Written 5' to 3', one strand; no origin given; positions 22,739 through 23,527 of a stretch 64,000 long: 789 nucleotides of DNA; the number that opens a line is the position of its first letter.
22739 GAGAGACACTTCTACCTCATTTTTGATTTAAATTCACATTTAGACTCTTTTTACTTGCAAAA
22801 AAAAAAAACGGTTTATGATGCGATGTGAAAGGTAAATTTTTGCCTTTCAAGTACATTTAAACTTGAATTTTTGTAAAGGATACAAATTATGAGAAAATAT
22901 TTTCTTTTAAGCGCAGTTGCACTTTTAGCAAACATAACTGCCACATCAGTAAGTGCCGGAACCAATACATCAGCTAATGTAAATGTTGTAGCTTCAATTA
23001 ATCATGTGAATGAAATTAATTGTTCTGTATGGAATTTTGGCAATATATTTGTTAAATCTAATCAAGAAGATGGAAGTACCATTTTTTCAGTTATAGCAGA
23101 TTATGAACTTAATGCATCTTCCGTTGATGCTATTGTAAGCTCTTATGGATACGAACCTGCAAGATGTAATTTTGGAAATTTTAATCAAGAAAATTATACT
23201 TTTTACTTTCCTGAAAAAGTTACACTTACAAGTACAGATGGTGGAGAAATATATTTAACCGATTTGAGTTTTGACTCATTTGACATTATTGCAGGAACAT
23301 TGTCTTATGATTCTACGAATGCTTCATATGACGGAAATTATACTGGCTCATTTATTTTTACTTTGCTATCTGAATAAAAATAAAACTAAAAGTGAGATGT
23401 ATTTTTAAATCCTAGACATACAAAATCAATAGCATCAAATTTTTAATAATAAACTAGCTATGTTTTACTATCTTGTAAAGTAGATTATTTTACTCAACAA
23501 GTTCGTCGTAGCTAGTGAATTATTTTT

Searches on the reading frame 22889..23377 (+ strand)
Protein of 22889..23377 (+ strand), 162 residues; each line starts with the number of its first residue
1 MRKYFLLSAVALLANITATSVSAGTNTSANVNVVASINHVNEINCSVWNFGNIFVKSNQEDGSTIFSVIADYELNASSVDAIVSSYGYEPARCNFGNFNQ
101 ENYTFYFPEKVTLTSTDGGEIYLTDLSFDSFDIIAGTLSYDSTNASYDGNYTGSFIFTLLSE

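Call 10: search_protein_families(library=pfam, proteins=[window:22889-23377:+], max_evalue=0.01)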
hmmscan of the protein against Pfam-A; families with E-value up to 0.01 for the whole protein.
window:22889-23377:+ (162 aa): 0 families

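Call 24: find_encoding_contigs(protein=window:22889-23377:+, flank=3000, max_places=10)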
Protein window:22889-23377:+ (162 aa): 10 contigs read that carry it; 7 places shown.
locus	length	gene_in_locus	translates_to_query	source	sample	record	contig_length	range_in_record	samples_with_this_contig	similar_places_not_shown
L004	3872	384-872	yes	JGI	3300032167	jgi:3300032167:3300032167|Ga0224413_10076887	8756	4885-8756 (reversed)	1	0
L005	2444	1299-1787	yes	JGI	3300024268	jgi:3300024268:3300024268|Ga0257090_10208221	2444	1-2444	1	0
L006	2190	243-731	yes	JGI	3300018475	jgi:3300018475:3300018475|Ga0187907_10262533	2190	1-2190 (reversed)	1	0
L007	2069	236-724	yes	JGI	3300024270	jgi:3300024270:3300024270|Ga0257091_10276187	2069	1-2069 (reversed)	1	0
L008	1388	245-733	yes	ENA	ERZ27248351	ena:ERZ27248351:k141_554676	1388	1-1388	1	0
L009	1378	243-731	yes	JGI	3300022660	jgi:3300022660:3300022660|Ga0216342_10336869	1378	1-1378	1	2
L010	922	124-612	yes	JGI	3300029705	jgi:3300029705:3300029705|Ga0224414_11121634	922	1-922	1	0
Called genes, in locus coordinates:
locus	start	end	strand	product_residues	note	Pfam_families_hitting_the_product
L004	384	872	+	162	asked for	-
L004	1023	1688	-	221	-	-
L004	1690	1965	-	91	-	PF10967:DUF2769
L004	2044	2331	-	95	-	PF00708:Acylphosphatase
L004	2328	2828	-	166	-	PF07542:ATP12 (weak)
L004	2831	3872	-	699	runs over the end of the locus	PF05170:AsmA, PF05359:DUF748, PF05170:AsmA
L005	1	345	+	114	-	?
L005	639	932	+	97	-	-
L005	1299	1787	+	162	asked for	-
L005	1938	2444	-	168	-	?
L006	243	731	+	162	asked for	-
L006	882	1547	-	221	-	-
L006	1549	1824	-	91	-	PF10967:DUF2769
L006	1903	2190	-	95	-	PF00708:Acylphosphatase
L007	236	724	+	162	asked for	-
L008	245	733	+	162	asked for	-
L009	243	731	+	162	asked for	-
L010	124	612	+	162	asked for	-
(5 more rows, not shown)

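Call 31: find_homologous_proteins(query=window:22889-23377:+, max_evalue=0.00001)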
Query window:22889-23377:+ (162 aa): 22 proteins with E <= 0.00001 among 132 candidates.
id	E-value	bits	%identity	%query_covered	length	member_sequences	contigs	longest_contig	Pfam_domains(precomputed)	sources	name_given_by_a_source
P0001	9.7e-98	342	100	100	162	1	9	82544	-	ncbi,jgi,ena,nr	ncbi:MAG: hypothetical protein E7016_01245 [Alphaproteobacteria bacterium]|nr:hypothetical protein [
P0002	1.3e-15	75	37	99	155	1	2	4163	-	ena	-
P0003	5.0e-10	57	37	97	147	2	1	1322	PF14352.12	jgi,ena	-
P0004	9.6e-10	56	31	97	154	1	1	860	-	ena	-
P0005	9.9e-10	56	34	98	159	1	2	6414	PF14352.12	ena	-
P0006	1.5e-9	56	32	99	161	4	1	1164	-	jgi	-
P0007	2.6e-9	55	35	96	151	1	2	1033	-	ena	-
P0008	2.7e-9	55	32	98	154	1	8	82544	PF14352.12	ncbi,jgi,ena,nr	ncbi:MAG: DUF4402 domain-containing protein [Alphaproteobacteria bacterium]|nr:DUF4402 domain-contai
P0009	6.0e-9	54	39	98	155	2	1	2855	PF14352.12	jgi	-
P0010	1.0e-8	53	31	98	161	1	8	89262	-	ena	-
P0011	1.1e-8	53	31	98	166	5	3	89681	-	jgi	-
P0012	4.1e-8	51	34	96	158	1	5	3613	PF14352.12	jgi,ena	-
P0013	4.6e-8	51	34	97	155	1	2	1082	-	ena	-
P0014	1.4e-7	49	34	98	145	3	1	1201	PF14352.12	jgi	-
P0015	2.8e-7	48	35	98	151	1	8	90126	-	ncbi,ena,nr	ncbi:MAG: DUF4402 domain-containing protein [Alphaproteobacteria bacterium]|nr:DUF4402 domain-contai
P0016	4.9e-7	48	35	98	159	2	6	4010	PF14352.12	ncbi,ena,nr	ncbi:MAG: DUF4402 domain-containing protein [Alphaproteobacteria bacterium]|nr:DUF4402 domain-contai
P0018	1.0e-6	47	35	98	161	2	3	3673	PF14352.12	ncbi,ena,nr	ncbi:MAG: DUF4402 domain-containing protein [Alphaproteobacteria bacterium]|nr:DUF4402 domain-contai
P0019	1.7e-6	46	32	98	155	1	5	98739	-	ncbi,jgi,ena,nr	ncbi:MAG: hypothetical protein E7016_00900 [Alphaproteobacteria bacterium]|nr:hypothetical protein [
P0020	2.4e-6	45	40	61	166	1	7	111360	-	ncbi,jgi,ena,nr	ncbi:MAG: hypothetical protein E7016_04935 [Alphaproteobacteria bacterium]|nr:hypothetical protein [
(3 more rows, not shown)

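Call 32: find_encoding_contigs(protein=P0019, flank=10000, max_places=2)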
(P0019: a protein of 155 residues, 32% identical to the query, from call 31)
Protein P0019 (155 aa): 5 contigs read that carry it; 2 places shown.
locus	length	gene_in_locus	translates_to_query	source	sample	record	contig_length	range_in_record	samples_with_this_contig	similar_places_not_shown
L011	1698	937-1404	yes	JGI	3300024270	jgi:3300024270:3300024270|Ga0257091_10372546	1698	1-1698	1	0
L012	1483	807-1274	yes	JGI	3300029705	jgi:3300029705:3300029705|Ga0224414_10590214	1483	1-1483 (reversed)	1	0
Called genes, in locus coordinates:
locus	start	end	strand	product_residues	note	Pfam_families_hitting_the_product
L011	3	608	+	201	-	?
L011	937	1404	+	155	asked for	-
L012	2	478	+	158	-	?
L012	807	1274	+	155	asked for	-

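Call 33: find_encoding_contigs(protein=P0020, flank=10000, max_places=2)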
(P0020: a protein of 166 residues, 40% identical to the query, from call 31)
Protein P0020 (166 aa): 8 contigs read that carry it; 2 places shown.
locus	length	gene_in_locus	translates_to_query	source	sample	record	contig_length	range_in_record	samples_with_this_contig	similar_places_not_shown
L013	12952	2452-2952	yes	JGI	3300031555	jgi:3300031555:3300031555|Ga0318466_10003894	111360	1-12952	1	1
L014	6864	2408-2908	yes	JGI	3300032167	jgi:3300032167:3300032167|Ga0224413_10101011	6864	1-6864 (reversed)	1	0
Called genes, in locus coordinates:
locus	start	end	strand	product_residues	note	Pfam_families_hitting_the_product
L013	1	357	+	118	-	PF03143:GTP_EFTU_D3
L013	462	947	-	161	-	-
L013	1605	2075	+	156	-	-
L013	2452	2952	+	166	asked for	-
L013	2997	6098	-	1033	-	PF00873:ACR_tran, PF03176:MMPL, PF02355:SecD_SecF_C (weak), PF03176:MMPL (weak)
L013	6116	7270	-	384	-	PF25917:BSH_RND, PF25973:BSH_CzcB (weak), PF25885:HH_EMRA (weak), PF25876:HH_MFP_RND, PF25967:RND-MFP_C, PF25989:YknX_C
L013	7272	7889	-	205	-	PF00440:TetR_N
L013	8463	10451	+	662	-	PF02518:HATPase_c, PF00204:DNA_gyraseB, PF01751:Toprim, PF00986:DNA_gyraseB_C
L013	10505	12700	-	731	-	PF07603:Lcl_C (weak)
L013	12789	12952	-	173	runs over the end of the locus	PF08534:Redoxin, PF00578:AhpC-TSA, PF13098:Thioredoxin_2, PF13905:Thioredoxin_8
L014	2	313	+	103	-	?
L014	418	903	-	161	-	-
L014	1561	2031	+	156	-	-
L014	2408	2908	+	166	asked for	-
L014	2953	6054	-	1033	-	PF00873:ACR_tran, PF03176:MMPL, PF02355:SecD_SecF_C (weak), PF03176:MMPL (weak)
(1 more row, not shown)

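Call 38: find_encoding_contigs(protein=P0010, flank=10000, max_places=2)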
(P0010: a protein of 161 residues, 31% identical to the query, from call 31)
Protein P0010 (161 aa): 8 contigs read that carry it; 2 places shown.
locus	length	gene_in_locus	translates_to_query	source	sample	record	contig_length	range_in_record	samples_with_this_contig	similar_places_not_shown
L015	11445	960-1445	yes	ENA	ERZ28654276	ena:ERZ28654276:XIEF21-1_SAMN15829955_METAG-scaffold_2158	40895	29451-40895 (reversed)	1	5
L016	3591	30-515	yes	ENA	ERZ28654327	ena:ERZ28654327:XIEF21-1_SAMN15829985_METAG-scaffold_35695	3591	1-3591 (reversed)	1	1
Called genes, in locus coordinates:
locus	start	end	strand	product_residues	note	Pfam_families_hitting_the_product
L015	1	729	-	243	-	?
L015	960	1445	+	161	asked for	-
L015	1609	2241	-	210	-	-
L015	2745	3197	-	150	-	PF00828:Ribosomal_L27A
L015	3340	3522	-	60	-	PF00327:Ribosomal_L30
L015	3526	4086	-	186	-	PF00333:Ribosomal_S5, PF03719:Ribosomal_S5_C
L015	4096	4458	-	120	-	PF00861:Ribosomal_L18p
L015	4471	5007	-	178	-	PF00347:Ribosomal_L6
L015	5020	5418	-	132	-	PF00410:Ribosomal_S8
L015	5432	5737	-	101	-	PF00253:Ribosomal_S14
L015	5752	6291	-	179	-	PF00281:Ribosomal_L5, PF00673:Ribosomal_L5_C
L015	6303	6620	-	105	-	PF00467:KOW (weak), PF17136:ribosomal_L24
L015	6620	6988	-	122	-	PF00238:Ribosomal_L14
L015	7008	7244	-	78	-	PF00366:Ribosomal_S17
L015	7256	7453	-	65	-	PF00831:Ribosomal_L29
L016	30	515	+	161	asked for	-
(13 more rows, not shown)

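Call 39: find_encoding_contigs(protein=P0011, flank=10000, max_places=2)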
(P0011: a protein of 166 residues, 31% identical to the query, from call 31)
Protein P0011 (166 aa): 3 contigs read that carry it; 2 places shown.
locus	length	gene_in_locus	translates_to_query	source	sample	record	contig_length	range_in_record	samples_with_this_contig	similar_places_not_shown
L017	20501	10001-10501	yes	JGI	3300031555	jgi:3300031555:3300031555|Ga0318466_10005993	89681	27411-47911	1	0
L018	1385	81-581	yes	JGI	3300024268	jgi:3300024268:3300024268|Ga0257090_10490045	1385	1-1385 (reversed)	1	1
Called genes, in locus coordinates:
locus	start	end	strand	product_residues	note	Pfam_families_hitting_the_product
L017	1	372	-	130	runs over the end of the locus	PF00411:Ribosomal_S11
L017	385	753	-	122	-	PF00416:Ribosomal_S13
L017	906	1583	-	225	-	PF00406:ADK, PF13207:AAA_17, PF13238:AAA_18 (weak), PF05191:ADK_lid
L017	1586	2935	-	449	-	PF00344:SecY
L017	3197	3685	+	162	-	PF14352:DUF4402 (faint)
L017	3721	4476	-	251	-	PF01553:Acyltransferase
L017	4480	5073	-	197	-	PF02698:DUF218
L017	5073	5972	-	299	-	PF02687:FtsX (weak)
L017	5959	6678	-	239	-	PF00005:ABC_tran, PF13304:AAA_21 (faint)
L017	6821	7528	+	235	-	PF13717:Zn_ribbon_4, PF13719:Zn_ribbon_5 (weak)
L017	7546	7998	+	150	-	PF09424:YqeY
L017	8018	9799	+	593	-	PF01807:Zn_ribbon_DnaG, PF08275:DNAG_N, PF01751:Toprim, PF13155:Toprim_2, PF13662:Toprim_4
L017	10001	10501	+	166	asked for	-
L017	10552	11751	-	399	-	PF13173:AAA_14, PF13635:DUF4143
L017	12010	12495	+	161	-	-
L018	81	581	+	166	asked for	-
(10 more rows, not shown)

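Call 40: find_encoding_contigs(protein=P0015, flank=10000, max_places=2)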
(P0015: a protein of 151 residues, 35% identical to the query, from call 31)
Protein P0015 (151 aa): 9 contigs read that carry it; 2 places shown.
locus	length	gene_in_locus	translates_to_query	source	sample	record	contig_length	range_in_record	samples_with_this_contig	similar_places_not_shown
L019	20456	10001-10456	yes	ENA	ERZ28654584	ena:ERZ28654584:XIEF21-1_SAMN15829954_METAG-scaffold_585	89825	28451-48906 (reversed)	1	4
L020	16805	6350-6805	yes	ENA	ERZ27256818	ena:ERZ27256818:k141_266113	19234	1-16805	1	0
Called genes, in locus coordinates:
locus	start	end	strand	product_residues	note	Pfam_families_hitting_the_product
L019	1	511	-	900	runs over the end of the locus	PF04851:ResIII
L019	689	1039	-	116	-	-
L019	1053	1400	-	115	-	-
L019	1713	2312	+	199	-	PF00589:Phage_integrase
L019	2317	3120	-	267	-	-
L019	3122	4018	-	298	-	PF04343:DUF488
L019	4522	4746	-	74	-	-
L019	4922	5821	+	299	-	-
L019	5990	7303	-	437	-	-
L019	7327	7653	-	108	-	-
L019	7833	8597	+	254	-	-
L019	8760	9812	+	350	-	PF01594:AI-2E_transport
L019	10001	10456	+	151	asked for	-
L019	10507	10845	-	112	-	-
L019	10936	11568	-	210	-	PF10908:Tlde1_dom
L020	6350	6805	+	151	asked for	-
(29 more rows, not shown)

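Call 52: find_encoding_contigs(protein=P0002, flank=4000, max_places=3)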
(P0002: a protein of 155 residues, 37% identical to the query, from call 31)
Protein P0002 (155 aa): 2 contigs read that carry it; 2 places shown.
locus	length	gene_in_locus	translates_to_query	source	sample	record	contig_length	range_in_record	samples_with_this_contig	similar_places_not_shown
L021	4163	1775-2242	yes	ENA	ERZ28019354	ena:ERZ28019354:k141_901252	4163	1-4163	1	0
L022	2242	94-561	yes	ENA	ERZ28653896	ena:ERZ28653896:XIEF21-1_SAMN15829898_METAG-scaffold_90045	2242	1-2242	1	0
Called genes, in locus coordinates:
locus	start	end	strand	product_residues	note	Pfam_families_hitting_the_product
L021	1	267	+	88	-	?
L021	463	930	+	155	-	PF00572:Ribosomal_L13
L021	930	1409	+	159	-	PF00380:Ribosomal_S9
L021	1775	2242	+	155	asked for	-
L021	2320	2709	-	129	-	PF01245:Ribosomal_L19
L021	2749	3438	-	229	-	PF01746:tRNA_m1G_MT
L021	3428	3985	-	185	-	PF01782:RimM, PF05239:PRC, PF24986:PRC_RimM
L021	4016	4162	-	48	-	?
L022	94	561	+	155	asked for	-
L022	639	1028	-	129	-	PF01245:Ribosomal_L19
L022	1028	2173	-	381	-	PF00515:TPR_1 (faint), PF07719:TPR_2 (faint), PF13181:TPR_8 (faint), PF13424:TPR_12 (faint), PF13428:TPR_14 (faint), PF14559:TPR_19 (faint), PF13414:TPR_11 (weak), PF13432:TPR_16 (weak), +1 more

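Call 53: find_encoding_contigs(protein=P0005, flank=6000, max_places=3)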
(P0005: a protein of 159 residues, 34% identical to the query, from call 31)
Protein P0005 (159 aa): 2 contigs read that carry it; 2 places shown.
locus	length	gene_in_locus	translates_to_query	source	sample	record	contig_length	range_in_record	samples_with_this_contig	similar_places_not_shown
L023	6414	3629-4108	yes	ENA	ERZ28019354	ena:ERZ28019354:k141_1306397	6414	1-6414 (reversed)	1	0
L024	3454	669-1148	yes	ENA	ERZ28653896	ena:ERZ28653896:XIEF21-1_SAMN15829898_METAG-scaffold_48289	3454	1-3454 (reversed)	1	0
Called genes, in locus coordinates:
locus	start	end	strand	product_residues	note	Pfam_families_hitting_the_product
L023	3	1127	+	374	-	?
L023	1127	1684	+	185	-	-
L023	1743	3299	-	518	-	-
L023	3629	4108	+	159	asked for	PF14352:DUF4402 (weak)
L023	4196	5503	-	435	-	PF03702:AnmK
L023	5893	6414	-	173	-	?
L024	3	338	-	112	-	?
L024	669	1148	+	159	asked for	PF14352:DUF4402 (weak)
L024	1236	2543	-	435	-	PF03702:AnmK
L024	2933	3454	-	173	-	?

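Call 54: find_encoding_contigs(protein=P0016, flank=4000, max_places=4)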
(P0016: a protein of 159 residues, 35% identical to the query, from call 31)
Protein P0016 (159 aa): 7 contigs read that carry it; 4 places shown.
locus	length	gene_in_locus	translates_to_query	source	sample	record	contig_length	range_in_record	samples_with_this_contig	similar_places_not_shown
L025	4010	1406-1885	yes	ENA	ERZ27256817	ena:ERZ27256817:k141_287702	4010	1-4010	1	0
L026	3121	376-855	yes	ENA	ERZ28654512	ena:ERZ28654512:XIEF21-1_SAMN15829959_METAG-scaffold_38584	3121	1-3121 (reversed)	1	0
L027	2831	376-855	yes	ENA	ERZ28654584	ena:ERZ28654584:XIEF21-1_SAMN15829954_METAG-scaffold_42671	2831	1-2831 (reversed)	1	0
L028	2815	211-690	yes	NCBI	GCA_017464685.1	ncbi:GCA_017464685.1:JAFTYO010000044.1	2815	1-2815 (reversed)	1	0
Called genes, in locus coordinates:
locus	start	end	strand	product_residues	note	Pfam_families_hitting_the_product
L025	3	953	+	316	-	?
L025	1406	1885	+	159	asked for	PF14352:DUF4402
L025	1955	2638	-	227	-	PF00687:Ribosomal_L1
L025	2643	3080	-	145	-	PF03946:Ribosomal_L11_N, PF00298:Ribosomal_L11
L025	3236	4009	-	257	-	?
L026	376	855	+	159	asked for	PF14352:DUF4402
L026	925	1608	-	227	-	PF00687:Ribosomal_L1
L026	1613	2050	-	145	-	PF03946:Ribosomal_L11_N, PF00298:Ribosomal_L11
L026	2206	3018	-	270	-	PF05307:Bundlin (weak)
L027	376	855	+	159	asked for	PF14352:DUF4402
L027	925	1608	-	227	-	PF00687:Ribosomal_L1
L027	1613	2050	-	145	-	PF03946:Ribosomal_L11_N, PF00298:Ribosomal_L11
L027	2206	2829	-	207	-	?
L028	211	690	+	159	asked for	PF14352:DUF4402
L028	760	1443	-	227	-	PF00687:Ribosomal_L1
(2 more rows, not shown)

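Call 64: find_encoding_contigs(protein=P0018, flank=4000, max_places=3)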
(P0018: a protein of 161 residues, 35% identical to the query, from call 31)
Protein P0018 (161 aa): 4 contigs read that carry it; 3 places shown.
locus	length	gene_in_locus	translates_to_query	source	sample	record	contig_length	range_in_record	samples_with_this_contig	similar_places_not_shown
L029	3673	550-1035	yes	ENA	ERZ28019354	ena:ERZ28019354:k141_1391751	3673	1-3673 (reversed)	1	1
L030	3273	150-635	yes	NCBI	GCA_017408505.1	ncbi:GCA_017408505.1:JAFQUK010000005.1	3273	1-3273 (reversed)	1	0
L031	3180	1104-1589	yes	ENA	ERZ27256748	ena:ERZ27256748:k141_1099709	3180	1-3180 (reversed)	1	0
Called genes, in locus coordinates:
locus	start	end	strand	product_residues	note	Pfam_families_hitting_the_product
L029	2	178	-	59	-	?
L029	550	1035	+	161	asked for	PF14352:DUF4402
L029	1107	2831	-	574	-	PF17092:PCB_OB (faint), PF00575:S1, PF13509:S1_2 (faint), PF00575:S1, PF21710:Spt6_S1 (faint), PF23459:S1_RRP5 (faint), PF00575:S1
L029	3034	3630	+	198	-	PF01914:MarC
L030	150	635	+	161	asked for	PF14352:DUF4402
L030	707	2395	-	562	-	PF17092:PCB_OB (faint), PF00575:S1, PF13509:S1_2 (faint), PF00575:S1, PF21710:Spt6_S1 (faint), PF23459:S1_RRP5 (faint), PF00575:S1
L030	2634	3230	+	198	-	PF01914:MarC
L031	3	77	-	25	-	?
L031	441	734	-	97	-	-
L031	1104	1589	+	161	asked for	PF14352:DUF4402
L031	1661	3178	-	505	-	?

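Call 65: find_encoding_contigs(protein=P0012, flank=4000, max_places=5)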
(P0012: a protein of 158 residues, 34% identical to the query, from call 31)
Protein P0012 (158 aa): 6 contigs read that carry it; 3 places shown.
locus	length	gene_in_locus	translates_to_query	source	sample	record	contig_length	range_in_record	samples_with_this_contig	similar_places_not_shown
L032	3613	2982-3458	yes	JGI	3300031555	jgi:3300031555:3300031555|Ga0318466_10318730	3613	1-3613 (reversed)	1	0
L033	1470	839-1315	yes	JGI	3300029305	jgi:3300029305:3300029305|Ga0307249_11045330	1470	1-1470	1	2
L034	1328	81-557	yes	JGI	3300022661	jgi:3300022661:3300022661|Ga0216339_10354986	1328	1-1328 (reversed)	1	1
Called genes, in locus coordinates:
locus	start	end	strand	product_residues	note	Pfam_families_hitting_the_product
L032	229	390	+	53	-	-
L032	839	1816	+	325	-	-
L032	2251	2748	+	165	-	-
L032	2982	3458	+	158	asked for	PF14352:DUF4402 (weak)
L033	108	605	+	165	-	-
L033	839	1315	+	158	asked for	PF14352:DUF4402 (weak)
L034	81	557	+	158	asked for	PF14352:DUF4402 (weak)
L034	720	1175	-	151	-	PF01797:Y1_Tnp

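Call 84: search_protein_families(library=ncbifam, proteins=[L034:720-1175:-], max_evalue=0.001)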
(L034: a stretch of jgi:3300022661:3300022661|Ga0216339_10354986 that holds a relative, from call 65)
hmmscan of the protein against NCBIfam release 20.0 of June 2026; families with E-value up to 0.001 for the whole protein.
L034:720-1175:- (151 aa): 2 families
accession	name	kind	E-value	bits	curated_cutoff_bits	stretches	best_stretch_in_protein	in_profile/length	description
NF033573.1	transpos_IS200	equivalog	2.3e-41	140.9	55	1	7-128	3-125/126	IS200/IS605 family transposase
NF047646.1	REP_Tyr_transpos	equivalog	1.1e-06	28.6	80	1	25-115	20-113/146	REP-associated tyrosine transposase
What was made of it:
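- An IS200-family Y1 transposase exists in a related contig (calls 65, 84).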
